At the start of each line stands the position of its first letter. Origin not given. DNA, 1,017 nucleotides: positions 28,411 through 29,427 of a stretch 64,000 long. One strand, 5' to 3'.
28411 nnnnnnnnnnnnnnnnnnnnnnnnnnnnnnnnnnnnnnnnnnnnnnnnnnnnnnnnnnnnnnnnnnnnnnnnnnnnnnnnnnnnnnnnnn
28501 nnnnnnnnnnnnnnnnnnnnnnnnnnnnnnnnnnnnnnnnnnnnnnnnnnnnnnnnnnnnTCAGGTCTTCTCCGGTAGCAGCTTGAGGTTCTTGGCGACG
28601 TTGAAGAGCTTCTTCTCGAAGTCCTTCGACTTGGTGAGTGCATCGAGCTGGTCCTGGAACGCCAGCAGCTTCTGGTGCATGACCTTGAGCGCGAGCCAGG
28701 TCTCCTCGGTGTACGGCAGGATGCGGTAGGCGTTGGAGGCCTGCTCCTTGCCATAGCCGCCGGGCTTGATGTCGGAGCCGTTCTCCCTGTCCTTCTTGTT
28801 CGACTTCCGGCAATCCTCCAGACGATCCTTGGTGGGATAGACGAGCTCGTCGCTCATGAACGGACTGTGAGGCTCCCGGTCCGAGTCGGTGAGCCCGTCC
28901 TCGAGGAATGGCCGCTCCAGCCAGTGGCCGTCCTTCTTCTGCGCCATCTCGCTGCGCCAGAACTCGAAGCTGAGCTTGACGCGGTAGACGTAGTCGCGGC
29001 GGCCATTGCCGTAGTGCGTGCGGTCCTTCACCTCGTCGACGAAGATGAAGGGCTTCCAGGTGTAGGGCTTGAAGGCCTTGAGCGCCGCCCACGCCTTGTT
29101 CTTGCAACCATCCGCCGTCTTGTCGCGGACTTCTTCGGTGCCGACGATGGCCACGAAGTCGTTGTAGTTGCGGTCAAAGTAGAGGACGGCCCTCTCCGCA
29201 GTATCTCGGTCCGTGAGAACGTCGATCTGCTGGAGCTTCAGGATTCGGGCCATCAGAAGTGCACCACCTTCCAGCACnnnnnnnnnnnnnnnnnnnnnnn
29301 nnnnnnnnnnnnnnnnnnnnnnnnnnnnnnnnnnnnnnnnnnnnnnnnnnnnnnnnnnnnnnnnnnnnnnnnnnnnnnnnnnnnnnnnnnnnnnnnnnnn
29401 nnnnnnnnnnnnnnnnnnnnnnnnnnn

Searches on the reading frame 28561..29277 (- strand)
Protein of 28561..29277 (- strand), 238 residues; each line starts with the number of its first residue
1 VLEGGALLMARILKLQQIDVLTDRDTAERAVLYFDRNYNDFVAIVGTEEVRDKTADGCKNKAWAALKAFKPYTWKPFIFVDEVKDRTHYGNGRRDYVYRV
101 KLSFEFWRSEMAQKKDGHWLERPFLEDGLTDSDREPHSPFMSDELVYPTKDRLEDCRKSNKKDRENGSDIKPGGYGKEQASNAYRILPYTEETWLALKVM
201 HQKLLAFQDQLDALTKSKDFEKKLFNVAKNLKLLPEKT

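Call 11: search_protein_families(library=phrogs, proteins=[window:28561-29277:-])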
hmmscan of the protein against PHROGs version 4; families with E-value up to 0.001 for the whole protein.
window:28561-29277:- (238 aa): 0 families

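Call 69: find_related_loci(query=window:28561-29277:-, collection=viral_contigs, flank=10000)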
Query window:28561-29277:- (238 aa) in viral_contigs; peptide patterns used: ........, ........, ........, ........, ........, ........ (x = any residue, [..] = any of these).
12 stretches matched a pattern, but none encodes a relative of the query by tblastn (E <= 1e-3).
